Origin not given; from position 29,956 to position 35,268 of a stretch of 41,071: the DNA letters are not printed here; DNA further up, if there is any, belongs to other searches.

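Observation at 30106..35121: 1671-aa DUF4011 / SF1 helicase / Vsr-DUF559 nuclease / DUF3320-like protein resembling the single-gene Hhe antiphage system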

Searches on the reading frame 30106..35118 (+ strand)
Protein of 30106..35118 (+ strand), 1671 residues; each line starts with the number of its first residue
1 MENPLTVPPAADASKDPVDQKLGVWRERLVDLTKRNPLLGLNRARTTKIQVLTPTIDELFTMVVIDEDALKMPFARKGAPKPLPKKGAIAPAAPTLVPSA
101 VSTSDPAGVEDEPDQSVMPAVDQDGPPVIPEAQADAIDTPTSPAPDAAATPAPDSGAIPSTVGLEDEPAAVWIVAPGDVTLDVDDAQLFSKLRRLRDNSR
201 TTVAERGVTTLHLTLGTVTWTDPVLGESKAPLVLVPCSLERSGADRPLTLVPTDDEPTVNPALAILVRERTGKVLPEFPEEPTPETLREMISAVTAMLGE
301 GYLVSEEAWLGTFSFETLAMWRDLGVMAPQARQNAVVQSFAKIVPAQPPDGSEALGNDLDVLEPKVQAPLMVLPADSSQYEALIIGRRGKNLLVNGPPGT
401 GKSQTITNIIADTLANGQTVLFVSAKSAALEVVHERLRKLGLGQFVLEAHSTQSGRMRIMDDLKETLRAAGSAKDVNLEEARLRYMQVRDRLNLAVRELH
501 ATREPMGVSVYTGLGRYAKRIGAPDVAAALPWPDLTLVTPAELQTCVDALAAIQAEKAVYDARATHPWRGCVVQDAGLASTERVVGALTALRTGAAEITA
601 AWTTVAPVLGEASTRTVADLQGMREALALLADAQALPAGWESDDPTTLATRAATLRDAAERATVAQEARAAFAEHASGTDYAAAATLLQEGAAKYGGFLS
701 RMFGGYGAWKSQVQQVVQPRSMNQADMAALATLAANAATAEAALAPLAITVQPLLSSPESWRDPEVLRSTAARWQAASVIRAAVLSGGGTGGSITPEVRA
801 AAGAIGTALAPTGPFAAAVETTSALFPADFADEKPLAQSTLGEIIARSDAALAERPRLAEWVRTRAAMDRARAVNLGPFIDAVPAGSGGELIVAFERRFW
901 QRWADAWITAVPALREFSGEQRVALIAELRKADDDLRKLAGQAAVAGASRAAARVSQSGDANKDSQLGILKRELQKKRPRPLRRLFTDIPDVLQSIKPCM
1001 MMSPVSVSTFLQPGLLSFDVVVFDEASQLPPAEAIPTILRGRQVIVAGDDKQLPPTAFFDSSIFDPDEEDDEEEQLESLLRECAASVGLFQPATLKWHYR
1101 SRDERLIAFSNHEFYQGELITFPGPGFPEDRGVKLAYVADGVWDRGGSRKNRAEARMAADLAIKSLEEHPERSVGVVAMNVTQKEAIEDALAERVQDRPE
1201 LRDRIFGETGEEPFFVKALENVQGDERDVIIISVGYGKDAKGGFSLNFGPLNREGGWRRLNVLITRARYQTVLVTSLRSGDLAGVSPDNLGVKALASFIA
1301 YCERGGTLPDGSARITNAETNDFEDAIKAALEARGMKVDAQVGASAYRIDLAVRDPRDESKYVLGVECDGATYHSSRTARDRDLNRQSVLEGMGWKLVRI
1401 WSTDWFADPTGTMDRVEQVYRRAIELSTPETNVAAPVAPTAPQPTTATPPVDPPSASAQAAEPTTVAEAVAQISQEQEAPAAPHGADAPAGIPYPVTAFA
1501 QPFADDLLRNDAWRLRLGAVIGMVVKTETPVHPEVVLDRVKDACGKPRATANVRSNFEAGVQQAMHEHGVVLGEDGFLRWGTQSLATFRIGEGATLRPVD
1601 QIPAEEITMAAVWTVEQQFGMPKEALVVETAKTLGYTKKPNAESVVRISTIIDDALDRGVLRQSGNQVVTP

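Call 5: search_protein_families(library=pfam, proteins=[window:30106-35118:+], max_evalue=0.01)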
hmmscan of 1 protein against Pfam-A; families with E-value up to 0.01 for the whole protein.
window:30106-35118:+ (1671 aa): 12 families
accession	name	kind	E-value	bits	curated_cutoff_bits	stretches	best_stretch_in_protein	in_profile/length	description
PF18741.7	MTES_1575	-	1.9e-35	121.2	38.2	1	1323-1418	1-94/96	REase_MTES_1575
PF13195.11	DUF4011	-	9.4e-24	84.6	22.2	1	28-264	1-155/158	Protein of unknown function (DUF4011)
PF13086.12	AAA_11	-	2.9e-15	57.2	27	2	1017-1057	213-254/257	AAA domain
PF13087.12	AAA_12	-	3.5e-15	56.5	27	1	1091-1276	16-193/195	AAA domain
PF13245.12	AAA_19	-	4.1e-07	30.7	25.1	1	381-438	3-62/134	AAA domain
PF11784.13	DUF3320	-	2.7e-05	24.5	25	1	1517-1555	12-50/50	Protein of unknown function (DUF3320)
PF04480.18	DUF559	-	9.4e-05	22.7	20.6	1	1334-1418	31-106/109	Protein of unknown function (DUF559)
PF01443.25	Viral_helicase1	-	0.00029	21.2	21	0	1007-1055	47-99/228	Viral superfamily 1 RNA helicase core domain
PF07088.17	GvpD_P-loop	-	0.00036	20.9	24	1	384-436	5-55/189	GvpD gas vesicle protein, P-loop domain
PF09848.15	SLFN-g3_helicase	-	0.0011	18.8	24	0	391-439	3-53/354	Schlafen group 3, DNA/RNA helicase domain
PF00270.35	DEAD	-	0.0027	17.9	26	0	379-455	4-82/167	DEAD/DEAH box helicase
PF06745.19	ATPase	-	0.0043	16.9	26.6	1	388-502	18-121/231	KaiC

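Call 6: search_protein_families(library=padloc, proteins=[window:30106-35118:+], max_evalue=0.01)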
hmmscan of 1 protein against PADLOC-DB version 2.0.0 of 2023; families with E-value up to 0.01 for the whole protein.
window:30106-35118:+ (1671 aa): 7 families
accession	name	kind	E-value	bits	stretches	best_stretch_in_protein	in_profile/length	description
PDLC05009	PDC-S37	-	0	1136.5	1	16-1667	4-1543/1550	-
PDLC02194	Hhe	-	6.7e-169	562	2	840-1434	1199-1791/1911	-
PDLC03920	MkoA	-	1e-25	88.3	3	1146-1278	960-1077/1112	-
PDLC03924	MkoC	-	1.1e-21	74.7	3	1094-1274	772-941/1136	-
PDLC03921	MkoA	-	3.5e-10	36.2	2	1017-1056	1296-1335/1607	-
PDLC04140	mad8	-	1.5e-06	26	1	388-474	26-116/314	mads_8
PDLC00104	GajB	-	0.0018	15.1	0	389-438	15-68/574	UrvD helicase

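Call 7: search_protein_families(library=ncbifam, proteins=[window:30106-35118:+], max_evalue=0.01)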
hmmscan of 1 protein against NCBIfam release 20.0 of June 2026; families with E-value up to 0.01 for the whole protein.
window:30106-35118:+ (1671 aa): 6 families
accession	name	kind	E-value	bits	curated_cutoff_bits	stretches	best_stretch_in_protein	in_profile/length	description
NF058533.1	antiphage_ProA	equivalog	0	1160.4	1500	2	179-1638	447-1903/1903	anti-phage protein ProA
NF042953.1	Hhe_antiphage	equivalog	6.3e-237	789.7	2000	2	838-1432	1098-1689/1797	DUF4011 domain-containing anti-phage protein Hhe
TIGR00376.1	TIGR00376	hypoth_equivalog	1.8e-25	89.5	348.9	3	1016-1119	362-453/639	IGHMBP2 family helicase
NF040671.1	PLuB_AAA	exception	2.1e-16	58.5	999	3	1144-1276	1120-1231/1256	PLuB system helicase-like protein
TIGR03881.1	KaiC_arch_4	hypoth_equivalog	0.0021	17.8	247.8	1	388-494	20-121/231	KaiC domain-containing protein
NF006038.0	PRK08181.1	subfamily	0.0041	16.4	317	1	387-427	105-145/271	transposase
